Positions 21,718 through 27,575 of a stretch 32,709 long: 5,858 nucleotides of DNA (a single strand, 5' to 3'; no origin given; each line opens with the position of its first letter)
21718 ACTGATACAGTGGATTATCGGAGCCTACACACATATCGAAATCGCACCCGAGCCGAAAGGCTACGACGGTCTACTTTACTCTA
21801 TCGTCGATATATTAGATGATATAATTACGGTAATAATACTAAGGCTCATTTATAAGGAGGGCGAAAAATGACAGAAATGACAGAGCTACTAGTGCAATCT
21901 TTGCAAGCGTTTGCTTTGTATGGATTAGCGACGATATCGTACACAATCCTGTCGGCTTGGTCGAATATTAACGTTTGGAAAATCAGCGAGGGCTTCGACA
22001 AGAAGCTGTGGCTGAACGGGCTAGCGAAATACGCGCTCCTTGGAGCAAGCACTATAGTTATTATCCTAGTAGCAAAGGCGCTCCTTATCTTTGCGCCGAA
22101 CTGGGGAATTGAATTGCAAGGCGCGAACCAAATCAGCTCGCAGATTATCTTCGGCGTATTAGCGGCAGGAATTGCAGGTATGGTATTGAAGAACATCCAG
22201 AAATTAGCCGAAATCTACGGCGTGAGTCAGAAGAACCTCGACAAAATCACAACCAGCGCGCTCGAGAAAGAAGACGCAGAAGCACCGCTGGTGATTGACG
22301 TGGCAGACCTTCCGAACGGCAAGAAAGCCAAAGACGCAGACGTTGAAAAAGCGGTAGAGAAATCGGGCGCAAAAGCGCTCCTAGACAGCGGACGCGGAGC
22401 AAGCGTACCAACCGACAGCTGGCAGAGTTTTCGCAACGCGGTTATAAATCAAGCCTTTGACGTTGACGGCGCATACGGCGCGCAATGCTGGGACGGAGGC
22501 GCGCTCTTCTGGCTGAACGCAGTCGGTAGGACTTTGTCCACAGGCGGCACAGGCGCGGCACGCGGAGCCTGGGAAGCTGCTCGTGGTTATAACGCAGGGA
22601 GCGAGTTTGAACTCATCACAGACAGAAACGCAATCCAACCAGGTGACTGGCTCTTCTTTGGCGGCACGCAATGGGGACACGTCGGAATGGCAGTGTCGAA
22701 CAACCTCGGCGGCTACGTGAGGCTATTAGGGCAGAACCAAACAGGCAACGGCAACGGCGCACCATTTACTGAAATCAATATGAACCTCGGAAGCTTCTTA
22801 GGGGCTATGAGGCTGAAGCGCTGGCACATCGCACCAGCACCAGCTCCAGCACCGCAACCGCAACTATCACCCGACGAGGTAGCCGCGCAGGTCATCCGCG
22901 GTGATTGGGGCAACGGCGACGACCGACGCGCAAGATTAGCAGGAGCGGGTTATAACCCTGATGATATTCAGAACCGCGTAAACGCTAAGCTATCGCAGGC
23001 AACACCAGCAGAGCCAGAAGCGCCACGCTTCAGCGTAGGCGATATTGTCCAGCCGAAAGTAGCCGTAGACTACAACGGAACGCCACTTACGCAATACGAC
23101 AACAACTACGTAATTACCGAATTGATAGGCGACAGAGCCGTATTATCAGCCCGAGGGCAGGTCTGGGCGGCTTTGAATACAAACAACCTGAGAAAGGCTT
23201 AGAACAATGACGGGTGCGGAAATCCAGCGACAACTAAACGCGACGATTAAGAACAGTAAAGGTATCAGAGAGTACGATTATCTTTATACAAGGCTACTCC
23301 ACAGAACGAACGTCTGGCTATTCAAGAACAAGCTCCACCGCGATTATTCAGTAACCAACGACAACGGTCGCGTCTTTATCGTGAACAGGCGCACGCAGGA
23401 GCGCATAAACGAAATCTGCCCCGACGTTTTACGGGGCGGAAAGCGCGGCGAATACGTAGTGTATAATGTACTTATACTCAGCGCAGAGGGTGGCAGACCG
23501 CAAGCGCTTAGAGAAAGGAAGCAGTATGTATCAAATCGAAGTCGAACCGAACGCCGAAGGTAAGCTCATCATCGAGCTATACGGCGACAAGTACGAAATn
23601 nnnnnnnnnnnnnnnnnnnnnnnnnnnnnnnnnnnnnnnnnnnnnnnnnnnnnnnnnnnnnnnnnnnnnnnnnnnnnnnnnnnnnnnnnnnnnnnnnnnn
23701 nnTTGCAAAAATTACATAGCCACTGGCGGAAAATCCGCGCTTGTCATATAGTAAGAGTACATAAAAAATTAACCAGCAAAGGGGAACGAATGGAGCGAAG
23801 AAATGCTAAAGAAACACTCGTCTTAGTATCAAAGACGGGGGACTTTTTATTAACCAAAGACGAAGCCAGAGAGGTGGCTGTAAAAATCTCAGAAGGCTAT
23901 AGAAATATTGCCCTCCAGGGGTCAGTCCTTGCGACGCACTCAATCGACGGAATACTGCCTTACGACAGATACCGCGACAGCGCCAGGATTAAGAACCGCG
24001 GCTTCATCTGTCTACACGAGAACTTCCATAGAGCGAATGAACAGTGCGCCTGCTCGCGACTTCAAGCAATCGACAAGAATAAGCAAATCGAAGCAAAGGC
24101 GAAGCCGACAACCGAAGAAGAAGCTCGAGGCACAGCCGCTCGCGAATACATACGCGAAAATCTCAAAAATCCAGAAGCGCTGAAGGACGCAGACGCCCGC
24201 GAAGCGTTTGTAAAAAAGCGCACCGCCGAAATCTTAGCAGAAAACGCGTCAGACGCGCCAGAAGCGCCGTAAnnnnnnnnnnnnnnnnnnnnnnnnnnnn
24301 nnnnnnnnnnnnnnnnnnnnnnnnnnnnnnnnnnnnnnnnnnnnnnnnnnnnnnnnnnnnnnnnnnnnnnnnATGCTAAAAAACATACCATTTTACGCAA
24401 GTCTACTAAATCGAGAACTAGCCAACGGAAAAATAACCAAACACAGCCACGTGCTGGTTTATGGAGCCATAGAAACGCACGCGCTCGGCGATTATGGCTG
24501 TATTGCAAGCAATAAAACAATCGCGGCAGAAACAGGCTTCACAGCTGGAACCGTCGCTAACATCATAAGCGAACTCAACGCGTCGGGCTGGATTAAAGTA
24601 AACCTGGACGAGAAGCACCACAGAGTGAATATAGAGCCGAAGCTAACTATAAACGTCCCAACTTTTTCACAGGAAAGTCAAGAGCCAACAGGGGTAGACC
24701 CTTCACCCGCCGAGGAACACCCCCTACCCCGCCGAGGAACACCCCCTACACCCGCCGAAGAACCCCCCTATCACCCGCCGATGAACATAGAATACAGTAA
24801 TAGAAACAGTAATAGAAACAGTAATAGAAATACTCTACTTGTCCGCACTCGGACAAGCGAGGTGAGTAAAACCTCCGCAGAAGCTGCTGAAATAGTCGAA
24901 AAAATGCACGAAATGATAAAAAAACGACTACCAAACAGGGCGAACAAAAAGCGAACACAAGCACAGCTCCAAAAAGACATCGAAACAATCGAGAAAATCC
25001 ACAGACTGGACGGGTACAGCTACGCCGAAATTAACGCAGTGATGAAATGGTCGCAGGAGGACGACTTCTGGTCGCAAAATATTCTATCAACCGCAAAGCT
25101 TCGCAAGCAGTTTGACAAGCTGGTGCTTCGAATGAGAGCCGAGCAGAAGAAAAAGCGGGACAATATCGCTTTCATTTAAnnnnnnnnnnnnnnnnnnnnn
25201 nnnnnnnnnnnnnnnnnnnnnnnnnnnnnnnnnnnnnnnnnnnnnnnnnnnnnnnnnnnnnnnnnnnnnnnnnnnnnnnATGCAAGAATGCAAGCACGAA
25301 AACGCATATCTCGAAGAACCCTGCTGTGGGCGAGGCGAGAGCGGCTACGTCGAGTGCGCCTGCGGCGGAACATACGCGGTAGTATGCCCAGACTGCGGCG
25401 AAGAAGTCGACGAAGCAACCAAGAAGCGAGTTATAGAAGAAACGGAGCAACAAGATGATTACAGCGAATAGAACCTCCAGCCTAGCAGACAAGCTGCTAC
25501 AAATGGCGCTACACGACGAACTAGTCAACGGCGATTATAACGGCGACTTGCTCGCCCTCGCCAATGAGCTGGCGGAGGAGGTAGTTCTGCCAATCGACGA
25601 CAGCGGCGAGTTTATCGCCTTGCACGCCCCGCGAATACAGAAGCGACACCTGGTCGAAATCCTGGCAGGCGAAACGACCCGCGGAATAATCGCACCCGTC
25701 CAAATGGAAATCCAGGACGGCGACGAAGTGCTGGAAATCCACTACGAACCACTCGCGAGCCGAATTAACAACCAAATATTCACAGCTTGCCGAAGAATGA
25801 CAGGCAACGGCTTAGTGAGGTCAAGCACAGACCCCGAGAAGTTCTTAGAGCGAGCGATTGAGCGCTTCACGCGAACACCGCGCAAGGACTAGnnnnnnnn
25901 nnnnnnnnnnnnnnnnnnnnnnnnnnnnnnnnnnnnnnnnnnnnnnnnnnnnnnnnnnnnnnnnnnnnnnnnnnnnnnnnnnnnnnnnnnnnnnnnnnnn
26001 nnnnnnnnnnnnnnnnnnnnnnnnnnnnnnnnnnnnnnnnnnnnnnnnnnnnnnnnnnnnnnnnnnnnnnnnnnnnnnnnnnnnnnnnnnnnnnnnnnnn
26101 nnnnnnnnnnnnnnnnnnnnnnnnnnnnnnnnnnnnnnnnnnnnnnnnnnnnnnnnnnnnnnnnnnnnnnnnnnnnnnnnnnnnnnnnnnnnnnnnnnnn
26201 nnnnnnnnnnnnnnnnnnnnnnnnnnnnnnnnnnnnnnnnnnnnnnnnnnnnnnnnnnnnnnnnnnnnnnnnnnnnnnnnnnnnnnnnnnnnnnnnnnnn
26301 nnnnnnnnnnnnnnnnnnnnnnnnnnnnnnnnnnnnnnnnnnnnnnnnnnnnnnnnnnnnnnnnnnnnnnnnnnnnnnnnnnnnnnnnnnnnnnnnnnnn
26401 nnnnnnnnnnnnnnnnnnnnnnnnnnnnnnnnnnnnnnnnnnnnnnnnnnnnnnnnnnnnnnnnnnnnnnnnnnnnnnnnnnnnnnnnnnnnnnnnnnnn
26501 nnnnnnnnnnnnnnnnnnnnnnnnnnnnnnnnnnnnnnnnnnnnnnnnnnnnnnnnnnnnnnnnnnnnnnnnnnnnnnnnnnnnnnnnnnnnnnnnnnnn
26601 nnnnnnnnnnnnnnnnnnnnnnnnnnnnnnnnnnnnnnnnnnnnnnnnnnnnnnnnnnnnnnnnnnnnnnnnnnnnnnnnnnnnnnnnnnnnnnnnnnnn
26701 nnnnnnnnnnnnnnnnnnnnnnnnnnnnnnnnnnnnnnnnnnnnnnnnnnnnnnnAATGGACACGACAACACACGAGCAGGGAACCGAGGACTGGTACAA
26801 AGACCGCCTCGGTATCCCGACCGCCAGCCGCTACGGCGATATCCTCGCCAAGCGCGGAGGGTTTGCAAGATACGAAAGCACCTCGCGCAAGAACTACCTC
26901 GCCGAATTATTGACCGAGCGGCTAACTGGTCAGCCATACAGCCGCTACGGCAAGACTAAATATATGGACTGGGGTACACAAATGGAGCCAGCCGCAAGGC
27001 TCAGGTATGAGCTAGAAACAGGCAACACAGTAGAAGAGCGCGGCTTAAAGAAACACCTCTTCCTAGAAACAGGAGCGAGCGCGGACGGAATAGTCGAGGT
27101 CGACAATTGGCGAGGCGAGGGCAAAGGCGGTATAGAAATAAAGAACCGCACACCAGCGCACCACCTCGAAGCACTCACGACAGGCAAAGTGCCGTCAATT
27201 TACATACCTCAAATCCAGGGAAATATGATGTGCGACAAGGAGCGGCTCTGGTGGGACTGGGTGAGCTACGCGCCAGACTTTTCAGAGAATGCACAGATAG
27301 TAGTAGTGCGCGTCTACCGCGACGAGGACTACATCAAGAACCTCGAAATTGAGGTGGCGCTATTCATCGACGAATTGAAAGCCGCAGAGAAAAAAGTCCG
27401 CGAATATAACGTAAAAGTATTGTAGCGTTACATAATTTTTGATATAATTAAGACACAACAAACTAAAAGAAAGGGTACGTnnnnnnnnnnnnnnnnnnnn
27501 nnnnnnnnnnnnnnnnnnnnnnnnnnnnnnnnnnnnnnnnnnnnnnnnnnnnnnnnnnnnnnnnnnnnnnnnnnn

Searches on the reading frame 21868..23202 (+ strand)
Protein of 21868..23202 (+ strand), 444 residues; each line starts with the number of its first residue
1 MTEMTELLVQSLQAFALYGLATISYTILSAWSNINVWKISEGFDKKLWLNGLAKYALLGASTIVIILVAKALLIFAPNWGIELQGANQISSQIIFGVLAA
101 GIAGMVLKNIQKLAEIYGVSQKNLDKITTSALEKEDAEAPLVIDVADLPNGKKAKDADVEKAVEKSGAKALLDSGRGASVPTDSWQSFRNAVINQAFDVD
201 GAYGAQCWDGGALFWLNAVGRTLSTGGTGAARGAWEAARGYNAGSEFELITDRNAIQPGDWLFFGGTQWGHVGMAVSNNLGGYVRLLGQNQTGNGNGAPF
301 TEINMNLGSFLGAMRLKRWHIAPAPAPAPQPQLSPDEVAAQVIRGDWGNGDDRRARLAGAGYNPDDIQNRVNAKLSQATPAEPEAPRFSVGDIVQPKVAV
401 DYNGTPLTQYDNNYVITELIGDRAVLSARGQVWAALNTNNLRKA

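Call 30: search_protein_families(library=pfam, proteins=[window:21868-23202:+], max_evalue=0.1)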
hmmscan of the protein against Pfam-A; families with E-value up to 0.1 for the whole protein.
window:21868-23202:+ (444 aa): 2 families
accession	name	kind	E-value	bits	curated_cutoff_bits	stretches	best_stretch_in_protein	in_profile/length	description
PF08230.16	CW_7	-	1.3e-16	60.5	25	1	336-375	1-40/40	CW_7 repeat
PF05257.22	CHAP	-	1.2e-05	26.2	26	1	201-290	6-81/81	CHAP domain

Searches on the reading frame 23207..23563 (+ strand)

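Call 14: search_protein_families(library=phrogs, proteins=[window:23207-23563:+], max_evalue=0.01)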
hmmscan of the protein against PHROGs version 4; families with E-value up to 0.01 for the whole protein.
window:23207-23563:+ (118 aa): 1 family
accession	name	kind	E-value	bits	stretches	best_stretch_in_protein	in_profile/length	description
phrog_24509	-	unknown function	0.0054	17.8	0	1-61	1-53/66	-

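Call 30: search_protein_families(library=pfam, proteins=[window:23207-23563:+], max_evalue=0.1)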
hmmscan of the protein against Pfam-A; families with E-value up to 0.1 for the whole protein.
window:23207-23563:+ (118 aa): 1 family
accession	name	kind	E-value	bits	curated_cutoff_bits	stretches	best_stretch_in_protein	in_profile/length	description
PF02966.22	DIM1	-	0.0063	16.7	27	1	11-86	54-128/133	Mitosis protein DIM1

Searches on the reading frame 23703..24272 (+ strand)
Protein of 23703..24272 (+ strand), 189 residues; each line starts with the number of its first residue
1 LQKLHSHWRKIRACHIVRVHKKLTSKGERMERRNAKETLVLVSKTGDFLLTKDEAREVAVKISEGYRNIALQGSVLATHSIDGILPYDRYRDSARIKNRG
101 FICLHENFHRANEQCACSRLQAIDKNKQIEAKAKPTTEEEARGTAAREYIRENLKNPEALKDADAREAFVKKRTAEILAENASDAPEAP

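Call 14: search_protein_families(library=phrogs, proteins=[window:23703-24272:+], max_evalue=0.01)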
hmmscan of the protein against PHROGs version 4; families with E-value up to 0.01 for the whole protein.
window:23703-24272:+ (189 aa): 0 families

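Call 30: search_protein_families(library=pfam, proteins=[window:23703-24272:+], max_evalue=0.1)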
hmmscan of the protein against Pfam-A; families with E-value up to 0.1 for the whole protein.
window:23703-24272:+ (189 aa): 1 family
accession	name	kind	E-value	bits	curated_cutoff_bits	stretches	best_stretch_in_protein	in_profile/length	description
PF00012.26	HSP70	-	0.0017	17.1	20.6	1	23-142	396-509/599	Hsp70 protein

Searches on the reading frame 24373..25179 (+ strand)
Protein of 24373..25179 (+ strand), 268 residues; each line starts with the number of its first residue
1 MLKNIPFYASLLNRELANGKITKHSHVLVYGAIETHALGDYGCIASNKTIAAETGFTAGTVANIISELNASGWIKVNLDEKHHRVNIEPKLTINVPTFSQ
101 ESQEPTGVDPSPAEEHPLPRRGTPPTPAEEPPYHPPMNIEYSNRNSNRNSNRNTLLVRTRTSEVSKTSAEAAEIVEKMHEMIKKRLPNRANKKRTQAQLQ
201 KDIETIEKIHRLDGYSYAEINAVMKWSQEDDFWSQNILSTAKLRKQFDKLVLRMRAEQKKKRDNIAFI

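Call 14: search_protein_families(library=phrogs, proteins=[window:24373-25179:+], max_evalue=0.01)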
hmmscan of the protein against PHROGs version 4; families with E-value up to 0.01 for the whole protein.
window:24373-25179:+ (268 aa): 15 families
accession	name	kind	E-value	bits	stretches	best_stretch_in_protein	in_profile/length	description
phrog_391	-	DNA, RNA and nucleotide metabolism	3.6e-23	83.7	1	42-263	35-276/298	replication initiation O-like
phrog_2514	-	DNA, RNA and nucleotide metabolism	1.3e-21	78.1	1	44-263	56-251/270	DnaD-like helicase loader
phrog_4880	-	DNA, RNA and nucleotide metabolism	2.6e-14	54.3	1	165-263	175-269/304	replisome organizer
phrog_2357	-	unknown function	3.9e-13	50.4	1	170-260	18-103/124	-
phrog_22834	-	unknown function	4.6e-12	46.8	1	174-260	157-240/310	-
phrog_270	-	DNA, RNA and nucleotide metabolism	1.3e-11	45.6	1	28-154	51-173/383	replication initiation protein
phrog_277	-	DNA, RNA and nucleotide metabolism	1.6e-11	45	1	141-259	172-293/318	replication initiation O-like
phrog_9773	-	DNA, RNA and nucleotide metabolism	2.8e-09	38.1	1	135-254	169-277/288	replication initiation O-like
phrog_428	-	DNA, RNA and nucleotide metabolism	4.8e-08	33.6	1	43-209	126-267/455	replication initiation protein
phrog_678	-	DNA, RNA and nucleotide metabolism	8.5e-08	33.1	1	30-169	80-214/346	replication initiation O-like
phrog_2880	-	DNA, RNA and nucleotide metabolism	3.9e-07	30.5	1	39-183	48-167/459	replication initiation protein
phrog_186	-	DNA, RNA and nucleotide metabolism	6.2e-07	30.4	1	11-177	29-179/308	DnaD-like helicase loader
phrog_345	-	DNA, RNA and nucleotide metabolism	1.6e-06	29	1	21-216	44-242/297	replication initiation O-like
phrog_2149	-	DNA, RNA and nucleotide metabolism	0.00015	22.7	1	139-260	168-268/289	replication initiation protein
phrog_8102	-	DNA, RNA and nucleotide metabolism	0.0075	16.4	0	7-81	18-95/337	replication initiation protein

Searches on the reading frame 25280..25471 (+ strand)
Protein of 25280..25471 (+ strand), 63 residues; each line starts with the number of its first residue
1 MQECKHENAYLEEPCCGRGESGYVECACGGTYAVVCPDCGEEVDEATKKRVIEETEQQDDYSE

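Call 14: search_protein_families(library=phrogs, proteins=[window:25280-25471:+], max_evalue=0.01)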
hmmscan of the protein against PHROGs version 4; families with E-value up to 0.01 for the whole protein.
window:25280-25471:+ (63 aa): 0 families

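Call 30: search_protein_families(library=pfam, proteins=[window:25280-25471:+], max_evalue=0.1)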
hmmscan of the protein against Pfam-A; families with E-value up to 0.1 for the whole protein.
window:25280-25471:+ (63 aa): 1 family
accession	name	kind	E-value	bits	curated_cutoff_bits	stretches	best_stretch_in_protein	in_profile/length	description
PF24460.1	DUF7575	-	0.015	15.1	28.5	1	34-45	4-15/28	Domain of unknown function (DUF7575)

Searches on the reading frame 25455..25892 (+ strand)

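Call 14: search_protein_families(library=phrogs, proteins=[window:25455-25892:+], max_evalue=0.01)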
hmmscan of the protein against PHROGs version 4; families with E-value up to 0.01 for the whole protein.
window:25455-25892:+ (145 aa): 0 families

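Call 30: search_protein_families(library=pfam, proteins=[window:25455-25892:+], max_evalue=0.1)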
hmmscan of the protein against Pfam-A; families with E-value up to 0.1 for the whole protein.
window:25455-25892:+ (145 aa): 1 family
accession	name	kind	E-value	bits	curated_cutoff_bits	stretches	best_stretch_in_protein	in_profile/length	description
PF16859.10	TetR_C_11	-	0.048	14.5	32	0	64-132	16-84/113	Tetracyclin repressor-like, C-terminal domain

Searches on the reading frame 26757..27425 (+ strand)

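Call 14: search_protein_families(library=phrogs, proteins=[window:26757-27425:+], max_evalue=0.01)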
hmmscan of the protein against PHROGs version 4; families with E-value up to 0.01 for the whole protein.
window:26757-27425:+ (222 aa): 4 families
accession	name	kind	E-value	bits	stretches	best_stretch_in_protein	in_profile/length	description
phrog_149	-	DNA, RNA and nucleotide metabolism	5.4e-35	122.1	1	3-217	594-803/1242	exonuclease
phrog_434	-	DNA, RNA and nucleotide metabolism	2.8e-18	67.3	1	3-212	50-241/372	RecE-like recombination exonuclease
phrog_19459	-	unknown function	0.0026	18.6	1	2-57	13-67/73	-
phrog_38119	-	unknown function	0.0033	17.9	1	2-32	13-43/44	-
